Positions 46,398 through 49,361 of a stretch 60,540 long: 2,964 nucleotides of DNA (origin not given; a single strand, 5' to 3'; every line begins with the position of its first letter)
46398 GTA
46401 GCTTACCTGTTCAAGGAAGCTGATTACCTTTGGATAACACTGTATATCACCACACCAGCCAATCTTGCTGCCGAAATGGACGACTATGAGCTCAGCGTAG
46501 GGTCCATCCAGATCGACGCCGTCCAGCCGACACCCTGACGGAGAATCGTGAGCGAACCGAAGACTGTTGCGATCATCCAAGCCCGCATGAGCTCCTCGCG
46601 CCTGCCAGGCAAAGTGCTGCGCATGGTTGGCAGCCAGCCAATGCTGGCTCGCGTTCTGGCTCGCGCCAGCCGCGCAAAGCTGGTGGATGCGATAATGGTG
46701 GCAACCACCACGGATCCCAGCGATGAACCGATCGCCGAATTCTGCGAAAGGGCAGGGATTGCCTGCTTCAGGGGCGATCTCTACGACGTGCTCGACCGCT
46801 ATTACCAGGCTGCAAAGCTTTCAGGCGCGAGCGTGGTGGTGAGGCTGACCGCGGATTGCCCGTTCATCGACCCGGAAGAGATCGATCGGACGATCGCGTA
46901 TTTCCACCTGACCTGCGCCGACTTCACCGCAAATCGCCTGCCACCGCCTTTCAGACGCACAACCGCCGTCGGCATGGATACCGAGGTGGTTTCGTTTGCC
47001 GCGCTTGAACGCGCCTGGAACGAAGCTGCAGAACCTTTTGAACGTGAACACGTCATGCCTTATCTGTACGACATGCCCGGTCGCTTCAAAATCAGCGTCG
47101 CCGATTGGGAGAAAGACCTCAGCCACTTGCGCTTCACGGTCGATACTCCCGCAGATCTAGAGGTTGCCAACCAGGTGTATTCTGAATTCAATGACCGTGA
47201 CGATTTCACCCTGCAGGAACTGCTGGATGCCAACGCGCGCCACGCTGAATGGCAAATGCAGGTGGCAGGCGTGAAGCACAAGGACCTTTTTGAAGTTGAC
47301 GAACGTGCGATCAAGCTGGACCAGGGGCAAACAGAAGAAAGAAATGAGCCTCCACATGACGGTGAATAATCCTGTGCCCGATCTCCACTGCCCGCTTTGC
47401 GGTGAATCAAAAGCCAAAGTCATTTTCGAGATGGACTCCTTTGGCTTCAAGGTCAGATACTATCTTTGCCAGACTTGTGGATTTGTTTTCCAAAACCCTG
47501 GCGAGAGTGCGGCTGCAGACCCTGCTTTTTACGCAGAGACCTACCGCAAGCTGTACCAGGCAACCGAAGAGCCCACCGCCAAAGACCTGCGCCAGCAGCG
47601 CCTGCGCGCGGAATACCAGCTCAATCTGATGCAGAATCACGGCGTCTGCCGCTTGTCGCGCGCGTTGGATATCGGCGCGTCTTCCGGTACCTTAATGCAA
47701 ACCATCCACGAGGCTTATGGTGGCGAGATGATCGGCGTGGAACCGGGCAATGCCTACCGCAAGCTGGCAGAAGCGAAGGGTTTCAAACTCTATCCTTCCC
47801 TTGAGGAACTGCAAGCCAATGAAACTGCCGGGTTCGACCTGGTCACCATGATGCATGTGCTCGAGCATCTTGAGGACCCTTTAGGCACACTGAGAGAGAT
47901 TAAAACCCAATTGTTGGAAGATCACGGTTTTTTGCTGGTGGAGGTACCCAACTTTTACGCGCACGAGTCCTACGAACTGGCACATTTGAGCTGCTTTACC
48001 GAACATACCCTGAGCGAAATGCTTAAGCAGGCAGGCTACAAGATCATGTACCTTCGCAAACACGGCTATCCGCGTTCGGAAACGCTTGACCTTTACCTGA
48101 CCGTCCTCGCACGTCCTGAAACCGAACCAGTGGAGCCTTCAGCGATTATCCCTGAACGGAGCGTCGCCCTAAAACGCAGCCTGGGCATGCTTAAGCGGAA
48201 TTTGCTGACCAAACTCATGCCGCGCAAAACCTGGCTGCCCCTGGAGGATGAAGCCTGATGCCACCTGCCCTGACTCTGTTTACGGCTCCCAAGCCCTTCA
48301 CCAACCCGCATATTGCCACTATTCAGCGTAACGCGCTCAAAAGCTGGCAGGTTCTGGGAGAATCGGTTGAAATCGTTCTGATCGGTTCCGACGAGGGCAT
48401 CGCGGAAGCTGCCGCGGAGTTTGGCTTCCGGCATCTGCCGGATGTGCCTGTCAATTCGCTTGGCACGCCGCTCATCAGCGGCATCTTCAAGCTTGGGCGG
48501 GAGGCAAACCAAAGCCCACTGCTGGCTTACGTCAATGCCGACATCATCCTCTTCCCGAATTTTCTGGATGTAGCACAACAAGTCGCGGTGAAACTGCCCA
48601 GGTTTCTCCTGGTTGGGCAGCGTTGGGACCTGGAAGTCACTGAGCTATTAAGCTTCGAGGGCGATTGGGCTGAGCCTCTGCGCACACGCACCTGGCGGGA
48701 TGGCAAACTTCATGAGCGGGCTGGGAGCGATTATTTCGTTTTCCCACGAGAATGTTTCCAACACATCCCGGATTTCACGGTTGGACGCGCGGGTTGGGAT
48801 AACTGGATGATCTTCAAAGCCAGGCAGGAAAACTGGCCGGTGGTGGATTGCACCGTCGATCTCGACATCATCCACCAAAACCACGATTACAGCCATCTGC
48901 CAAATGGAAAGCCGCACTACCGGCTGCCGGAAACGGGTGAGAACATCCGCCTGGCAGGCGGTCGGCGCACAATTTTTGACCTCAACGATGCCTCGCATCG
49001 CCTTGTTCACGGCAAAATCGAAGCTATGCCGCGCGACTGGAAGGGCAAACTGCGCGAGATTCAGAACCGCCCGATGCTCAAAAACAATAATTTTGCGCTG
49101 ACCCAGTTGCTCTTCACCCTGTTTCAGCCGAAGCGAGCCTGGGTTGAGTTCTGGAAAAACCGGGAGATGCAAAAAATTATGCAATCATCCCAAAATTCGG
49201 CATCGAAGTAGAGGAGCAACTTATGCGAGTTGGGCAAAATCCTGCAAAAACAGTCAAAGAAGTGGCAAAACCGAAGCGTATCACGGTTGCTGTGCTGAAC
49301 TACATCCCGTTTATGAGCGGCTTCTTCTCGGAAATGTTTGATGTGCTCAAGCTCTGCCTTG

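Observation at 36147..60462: A ~25-kb single-strand, translationally coupled operon for an ABC-transporter-exported nonulosonic-acid glycopolymer in a probable monoderm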

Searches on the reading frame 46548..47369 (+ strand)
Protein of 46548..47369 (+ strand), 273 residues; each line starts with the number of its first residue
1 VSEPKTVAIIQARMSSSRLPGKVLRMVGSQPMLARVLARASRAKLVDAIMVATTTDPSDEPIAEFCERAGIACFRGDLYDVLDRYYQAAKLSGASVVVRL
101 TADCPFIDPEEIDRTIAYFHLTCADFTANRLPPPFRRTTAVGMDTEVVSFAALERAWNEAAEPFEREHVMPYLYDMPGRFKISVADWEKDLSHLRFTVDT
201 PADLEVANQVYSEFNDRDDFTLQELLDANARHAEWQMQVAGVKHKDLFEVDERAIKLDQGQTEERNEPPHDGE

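Call 5: search_protein_families(library=pfam, proteins=[window:46548-47369:+], max_evalue=0.001)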
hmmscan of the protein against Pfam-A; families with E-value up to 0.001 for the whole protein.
window:46548-47369:+ (273 aa): 2 families
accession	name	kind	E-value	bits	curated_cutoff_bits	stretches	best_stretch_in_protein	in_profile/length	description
PF02348.25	CTP_transf_3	-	4.4e-32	112.1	22.6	1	7-210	1-205/217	Cytidylyltransferase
PF12804.13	NTP_transf_3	-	2.2e-06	28.4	27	1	21-122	15-114/160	MobA-like NTP transferase domain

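Call 8: search_protein_families(library=ncbifam, proteins=[window:46548-47369:+], max_evalue=0.00001)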
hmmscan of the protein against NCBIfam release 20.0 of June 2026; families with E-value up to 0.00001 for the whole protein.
window:46548-47369:+ (273 aa): 6 families
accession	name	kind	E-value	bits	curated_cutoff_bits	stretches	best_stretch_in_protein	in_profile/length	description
NF003952.0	PRK05450.1-5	subfamily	4.8e-21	75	193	1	5-120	2-117/250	3-deoxy-manno-octulosonate cytidylyltransferase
NF009905.0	PRK13368.1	subfamily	4.9e-19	68.6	255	1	5-121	2-116/243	3-deoxy-manno-octulosonate cytidylyltransferase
NF003948.0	PRK05450.1-1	equivalog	1.3e-17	63.9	281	1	2-125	2-126/248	3-deoxy-manno-octulosonate cytidylyltransferase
NF003950.0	PRK05450.1-3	subfamily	6.1e-12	45.4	234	1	5-120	2-118/248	3-deoxy-manno-octulosonate cytidylyltransferase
TIGR00466.1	kdsB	equivalog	3.7e-10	39.6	155.2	1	7-112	4-109/241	3-deoxy-manno-octulosonate cytidylyltransferase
TIGR03584.1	PseF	equivalog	3.9e-07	29.9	205.7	1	7-70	1-60/222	pseudaminic acid cytidylyltransferase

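Call 71: search_solved_structures(query=window:46548-47369:+, max_evalue=0.001)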
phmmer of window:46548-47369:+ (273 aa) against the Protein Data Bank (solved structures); distinct sequences matched with E-value up to 0.001: 11.
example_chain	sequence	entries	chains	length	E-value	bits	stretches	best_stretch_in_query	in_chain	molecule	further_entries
6oew_A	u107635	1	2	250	1.4e-35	126.3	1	6-228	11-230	Cytidylyltransferase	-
4fcu_A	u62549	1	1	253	2.2e-09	40.4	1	9-122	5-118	3-deoxy-manno-octulosonate cytidylyltransferase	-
3pol_A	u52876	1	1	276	2.3e-09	40.4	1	9-121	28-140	3-deoxy-manno-octulosonate cytidylyltransferase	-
4xwi_A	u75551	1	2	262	2e-08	37.3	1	8-119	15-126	3-deoxy-manno-octulosonate cytidylyltransferase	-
8ees_A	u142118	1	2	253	1.5e-07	34.4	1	7-117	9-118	3-deoxy-manno-octulosonate cytidylyltransferase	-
1gq9_A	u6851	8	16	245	1.7e-07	34.3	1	5-115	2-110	3-DEOXY-MANNO-OCTULOSONATE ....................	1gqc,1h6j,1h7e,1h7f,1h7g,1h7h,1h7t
3jtj_A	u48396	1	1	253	2.5e-06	30.4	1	6-141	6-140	3-deoxy-manno-octulosonate cytidylyltransferase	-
3k8d_A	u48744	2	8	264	6e-06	29.2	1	6-116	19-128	3-deoxy-manno-octulosonate cytidylyltransferase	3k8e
3oam_A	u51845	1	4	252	6.8e-06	29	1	8-118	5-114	3-deoxy-manno-octulosonate cytidylyltransferase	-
1vh1_A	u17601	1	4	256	7.9e-06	28.8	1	7-116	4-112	3-deoxy-manno-octulosonate cytidylyltransferase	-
3tqd_A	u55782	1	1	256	0.0002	24.2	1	8-114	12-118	3-deoxy-manno-octulosonate cytidylyltransferase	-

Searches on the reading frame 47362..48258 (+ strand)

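Call 5: search_protein_families(library=pfam, proteins=[window:47362-48258:+], max_evalue=0.001)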
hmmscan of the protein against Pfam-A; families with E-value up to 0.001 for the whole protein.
window:47362-48258:+ (298 aa): 7 families
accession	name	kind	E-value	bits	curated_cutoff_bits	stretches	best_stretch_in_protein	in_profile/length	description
PF13489.12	Methyltransf_23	-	7.5e-16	58.7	27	1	99-228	24-161/164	Methyltransferase domain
PF08242.18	Methyltransf_12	-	2.4e-08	35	30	1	102-191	1-98/98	Methyltransferase domain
PF08241.18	Methyltransf_11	-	3.2e-08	34.6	21.2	1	102-191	1-93/95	Methyltransferase domain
PF08003.17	Methyltransf_9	-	7.3e-06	25.6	23.8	1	100-195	118-219/315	Protein of unknown function (DUF1698)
PF13649.12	Methyltransf_25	-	6.5e-05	24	27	1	102-182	2-91/97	Methyltransferase domain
PF13847.12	Methyltransf_31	-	0.00039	20.6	27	0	100-225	6-145/145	Methyltransferase domain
PF05219.18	DREV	-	0.00086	18.9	26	0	98-193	95-186/265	DREV methyltransferase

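Call 84: search_protein_families(library=ncbifam, proteins=[window:47362-48258:+], max_evalue=1e-8)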
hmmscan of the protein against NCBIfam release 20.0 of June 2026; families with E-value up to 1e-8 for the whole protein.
window:47362-48258:+ (298 aa): 0 families

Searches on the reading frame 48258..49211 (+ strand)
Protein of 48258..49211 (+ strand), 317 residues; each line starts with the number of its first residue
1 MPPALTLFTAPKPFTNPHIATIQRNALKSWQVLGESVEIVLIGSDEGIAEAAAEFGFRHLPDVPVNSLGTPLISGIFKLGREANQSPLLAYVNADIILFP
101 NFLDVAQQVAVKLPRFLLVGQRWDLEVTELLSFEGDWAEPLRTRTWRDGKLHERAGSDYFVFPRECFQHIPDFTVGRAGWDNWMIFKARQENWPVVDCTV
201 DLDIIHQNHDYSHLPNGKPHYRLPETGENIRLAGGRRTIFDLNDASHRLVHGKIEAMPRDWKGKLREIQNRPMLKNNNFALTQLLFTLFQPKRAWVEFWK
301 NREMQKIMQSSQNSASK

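Call 5: search_protein_families(library=pfam, proteins=[window:48258-49211:+], max_evalue=0.001)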
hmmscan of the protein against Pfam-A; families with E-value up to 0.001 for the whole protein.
window:48258-49211:+ (317 aa): 0 families

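Call 11: search_protein_families(library=ncbifam, proteins=[window:48258-49211:+], max_evalue=0.001)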
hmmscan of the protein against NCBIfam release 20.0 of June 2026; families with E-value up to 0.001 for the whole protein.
window:48258-49211:+ (317 aa): 0 families

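Call 35: search_solved_structures(query=A2, max_evalue=10, show_alignments=2)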
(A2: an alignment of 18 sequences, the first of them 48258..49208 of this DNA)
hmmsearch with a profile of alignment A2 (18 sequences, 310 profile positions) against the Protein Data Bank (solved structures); distinct sequences matched with E-value up to 10: 3.
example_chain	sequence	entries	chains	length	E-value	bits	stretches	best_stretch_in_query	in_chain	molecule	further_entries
6ivs_A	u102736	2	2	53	0.44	12.5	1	105-135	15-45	Anti-sigma-I factor RsgI1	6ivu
2ovs_A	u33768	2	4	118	1.1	11.2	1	74-147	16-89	L0044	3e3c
4kt5_A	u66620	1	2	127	1.3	11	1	74-147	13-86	GrlR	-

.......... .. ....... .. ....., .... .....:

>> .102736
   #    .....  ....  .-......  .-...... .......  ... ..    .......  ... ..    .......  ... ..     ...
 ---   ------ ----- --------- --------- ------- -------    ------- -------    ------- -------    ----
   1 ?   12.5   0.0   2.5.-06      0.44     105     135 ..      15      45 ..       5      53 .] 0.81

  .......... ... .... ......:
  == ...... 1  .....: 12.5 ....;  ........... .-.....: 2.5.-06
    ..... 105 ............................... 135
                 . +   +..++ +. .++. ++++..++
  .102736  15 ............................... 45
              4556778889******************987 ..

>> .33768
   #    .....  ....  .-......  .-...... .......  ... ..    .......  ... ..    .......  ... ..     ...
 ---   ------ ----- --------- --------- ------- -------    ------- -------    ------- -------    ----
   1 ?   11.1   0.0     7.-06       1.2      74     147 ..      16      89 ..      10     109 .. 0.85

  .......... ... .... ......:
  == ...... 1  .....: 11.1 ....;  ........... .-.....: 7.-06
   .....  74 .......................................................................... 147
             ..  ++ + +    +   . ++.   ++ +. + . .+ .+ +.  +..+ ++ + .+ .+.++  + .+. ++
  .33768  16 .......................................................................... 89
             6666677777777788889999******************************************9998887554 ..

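Call 36: search_protein_families(library=pfam, alignment_id=A2, max_evalue=1)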
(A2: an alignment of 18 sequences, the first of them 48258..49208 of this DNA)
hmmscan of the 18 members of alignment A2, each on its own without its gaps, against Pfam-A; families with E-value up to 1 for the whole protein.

A. member 1, window:48258-49208:+ (317 aa): 0 families

B. families by the number of members that match (of 18 scanned): 4 families
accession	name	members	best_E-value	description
PF05410.19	Peptidase_C31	1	0.03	Porcine arterivirus-type cysteine proteinase alpha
PF11698.14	V-ATPase_H_C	1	0.038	V-ATPase subunit H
PF13528.12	Glyco_trans_1_3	1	0.098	Glycosyl transferase family 1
PF12324.14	HTH_15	1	0.18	Helix-turn-helix domain of alkylmercury lyase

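Call 37: find_homologous_proteins(query=window:48258-49211:+, max_evalue=0.00001)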
Query window:48258-49211:+ (317 aa): 7869 proteins with E <= 0.00001 among 8000 candidates; the best 120 are listed.
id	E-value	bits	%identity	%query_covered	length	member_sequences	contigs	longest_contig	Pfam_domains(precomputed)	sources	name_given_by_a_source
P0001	1.6e-202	690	91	100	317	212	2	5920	-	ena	-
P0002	1.1e-198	677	90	100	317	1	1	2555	-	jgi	jgi:hypothetical protein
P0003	1.1e-197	674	90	100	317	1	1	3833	-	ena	-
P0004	2.2e-196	669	90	100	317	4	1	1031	-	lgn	-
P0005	4.7e-196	668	89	100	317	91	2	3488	-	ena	-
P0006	4.9e-194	662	90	100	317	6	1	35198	-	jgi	jgi:hypothetical protein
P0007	4.4e-185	632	84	100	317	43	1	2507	-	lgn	-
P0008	1.3e-183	627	84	100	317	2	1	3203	-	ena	-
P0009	9.5e-182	621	83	100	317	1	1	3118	-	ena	-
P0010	1.6e-179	614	81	100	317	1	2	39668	-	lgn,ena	-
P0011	6.8e-177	605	81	100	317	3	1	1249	-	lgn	-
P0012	8.8e-159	546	72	100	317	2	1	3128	-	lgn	-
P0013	7.9e-157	539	72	100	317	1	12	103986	-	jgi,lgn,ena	jgi:hypothetical protein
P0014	7.7e-156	536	71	100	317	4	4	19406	-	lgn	-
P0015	4.2e-151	520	69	100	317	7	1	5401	-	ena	-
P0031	1.3e-137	476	65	97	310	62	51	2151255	-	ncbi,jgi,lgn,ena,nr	ncbi:MAG TPA: hypothetical protein PLJ87_03515 [Anaerolineaceae bacterium]|jgi:hypothetical protein|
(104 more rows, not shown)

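Call 49: predict_structure(alignment_id=A4)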
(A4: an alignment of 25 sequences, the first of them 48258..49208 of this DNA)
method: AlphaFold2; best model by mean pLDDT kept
length: 317 residues; sequences in the alignment: 25
mean_pLDDT: 86.1   pTM: 0.85
mean pLDDT of the five models: 86.1, 85.9, 84.2, 83.0, 82.9
residues with pLDDT >= 90: 183; 70-90: 85; 50-70: 43; < 50: 6
segments of 3 or more residues with pLDDT < 50: 221-225
pLDDT, mean of each block of 10 residues (from residue 1): 93 91 97 97 96 98 85 94 97 96 97 96 93 94 95 79 95 76 87 94 88 56 53 60 86 92 85 85 85 80 71 54
secondary structure, 60 per line:
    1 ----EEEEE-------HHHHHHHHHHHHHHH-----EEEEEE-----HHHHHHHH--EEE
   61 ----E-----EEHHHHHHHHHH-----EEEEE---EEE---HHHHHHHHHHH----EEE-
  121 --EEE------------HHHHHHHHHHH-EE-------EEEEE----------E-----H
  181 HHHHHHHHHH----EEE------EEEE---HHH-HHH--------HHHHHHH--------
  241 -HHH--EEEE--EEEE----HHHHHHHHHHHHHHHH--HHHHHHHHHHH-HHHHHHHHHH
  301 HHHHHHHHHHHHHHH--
elements in order: E5-9 H17-31 E37-42 H48-55 E58-60 H73-82 E88-92 E96-98 H102-112 E117-119 E123-125 H138-148 E159-163 H180-190 E195-197 E204-207 H226-232 E247-250 E253-256 H261-276 H279-289 H291-315

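Call 52: fold_search(model_id=the predicted structure, library=pdb)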
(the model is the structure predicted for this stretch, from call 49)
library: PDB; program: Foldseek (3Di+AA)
matches with E <= 10: 1627; with E <= 0.001: 292
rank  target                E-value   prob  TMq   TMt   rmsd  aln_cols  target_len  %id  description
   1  2z86_D                5.0e-08  1.00  0.46  0.26   9.9       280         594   13  Crystal structure of chondroitin polymerase from Escherichia coli strain K4 (K4CP) complexed with UDP-GlcUA and UDP (released 2008-09-16)
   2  6p61_C                9.2e-08  1.00  0.45  0.70   6.7       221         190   15  Structure of a Glycosyltransferase from Leptospira borgpetersenii serovar Hardjo-bovis (strain JB197) (released 2019-07-10)
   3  2z86_C                9.2e-08  1.00  0.47  0.26   7.4       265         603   15  Crystal structure of chondroitin polymerase from Escherichia coli strain K4 (K4CP) complexed with UDP-GlcUA and UDP (released 2008-09-16)
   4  2z86_A                1.4e-07  1.00  0.45  0.26   7.4       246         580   14  Crystal structure of chondroitin polymerase from Escherichia coli strain K4 (K4CP) complexed with UDP-GlcUA and UDP (released 2008-09-16)
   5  2z87_B                1.7e-07  1.00  0.47  0.26   9.5       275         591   14  Crystal structure of chondroitin polymerase from Escherichia coli strain K4 (K4CP) complexed with UDP-GalNAc and UDP (released 2008-09-16)
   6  8viw_A                1.8e-07  1.00  0.47  0.29  10.0       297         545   11  Cryo-EM structure of heparosan synthase 2 from Pasteurella multocida with polysaccharide in the GlcNAc-T active site (released 2024-07-24)
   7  2z87_A                3.1e-07  1.00  0.46  0.25   5.7       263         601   14  Crystal structure of chondroitin polymerase from Escherichia coli strain K4 (K4CP) complexed with UDP-GalNAc and UDP (released 2008-09-16)
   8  9t4z_B                3.5e-07  1.00  0.34  0.47  11.7       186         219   14  Crystal structure of PpNeuA CMP-Kdn synthetase (released 2026-03-11)
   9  2z86_B                4.2e-07  1.00  0.45  0.25   8.0       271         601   15  Crystal structure of chondroitin polymerase from Escherichia coli strain K4 (K4CP) complexed with UDP-GlcUA and UDP (released 2008-09-16)
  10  6h1j_B                6.0e-07  1.00  0.47  0.48  14.9       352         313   10  TarP native (released 2018-09-26)
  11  6p61_B                7.2e-07  1.00  0.46  0.73   6.5       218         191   15  Structure of a Glycosyltransferase from Leptospira borgpetersenii serovar Hardjo-bovis (strain JB197) (released 2019-07-10)
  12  9jn3_A                8.6e-07  1.00  0.46  0.49   4.2       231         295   12  Crystal structure of AvpGT in complex with Ara-A (released 2025-01-29)
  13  6p61_A                8.6e-07  1.00  0.42  0.65   6.9       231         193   12  Structure of a Glycosyltransferase from Leptospira borgpetersenii serovar Hardjo-bovis (strain JB197) (released 2019-07-10)
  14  6h4f_A                1.0e-06  1.00  0.44  0.44  14.0       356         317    9  TarP-3RboP (released 2018-09-26)
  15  9jma_A                1.1e-06  1.00  0.47  0.49   4.0       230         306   12  Crystal structure of glycosyltransferase AvpGT (released 2025-01-29)
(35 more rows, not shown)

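Call 66: find_encoding_contigs(protein=P0031, flank=10000, max_places=2)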
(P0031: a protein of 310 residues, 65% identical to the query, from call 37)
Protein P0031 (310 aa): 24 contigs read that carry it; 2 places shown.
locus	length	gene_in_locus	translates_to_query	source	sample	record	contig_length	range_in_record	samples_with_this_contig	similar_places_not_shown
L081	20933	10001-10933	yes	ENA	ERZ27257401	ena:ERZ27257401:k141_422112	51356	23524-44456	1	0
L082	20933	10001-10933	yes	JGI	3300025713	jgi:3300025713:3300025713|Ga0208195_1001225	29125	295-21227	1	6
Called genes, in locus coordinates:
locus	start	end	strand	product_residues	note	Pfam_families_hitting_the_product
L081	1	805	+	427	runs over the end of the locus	PF00005:ABC_tran, PF13304:AAA_21 (weak), PF14524:Wzt_C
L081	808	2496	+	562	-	-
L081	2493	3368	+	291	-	PF08241:Methyltransf_11, PF08242:Methyltransf_12 (weak), PF13649:Methyltransf_25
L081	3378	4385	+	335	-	PF01073:3Beta_HSD, PF01370:Epimerase, PF02719:Polysacc_synt_2, PF04321:RmlD_sub_bind, PF05368:NmrA, PF08659:KR (weak), PF16363:GDP_Man_Dehyd, PF13460:NAD_binding_10, +2 more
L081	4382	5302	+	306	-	PF01370:Epimerase, PF04321:RmlD_sub_bind, PF16363:GDP_Man_Dehyd, PF07993:NAD_binding_4 (weak)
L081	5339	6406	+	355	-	PF03102:NeuB, PF08666:SAF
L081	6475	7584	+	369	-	PF13477:Glyco_trans_4_2, PF13439:Glyco_transf_4, PF13579:Glyco_trans_4_4, PF00534:Glycos_transf_1, PF13692:Glyco_trans_1_4, PF13524:Glyco_trans_1_2 (weak)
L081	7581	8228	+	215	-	-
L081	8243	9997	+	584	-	PF02348:CTP_transf_3, PF12804:NTP_transf_3, PF13489:Methyltransf_23, PF08241:Methyltransf_11 (weak), PF08242:Methyltransf_12 (weak)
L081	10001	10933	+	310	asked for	-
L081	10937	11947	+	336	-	PF00535:Glycos_transf_2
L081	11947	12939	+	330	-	PF01408:GFO_IDH_MocA, PF22725:GFO_IDH_MocA_C3, PF02894:GFO_IDH_MocA_C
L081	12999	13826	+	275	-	PF00106:adh_short, PF13561:adh_short_C2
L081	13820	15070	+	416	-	PF02348:CTP_transf_3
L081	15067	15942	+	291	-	PF03102:NeuB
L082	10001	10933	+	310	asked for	-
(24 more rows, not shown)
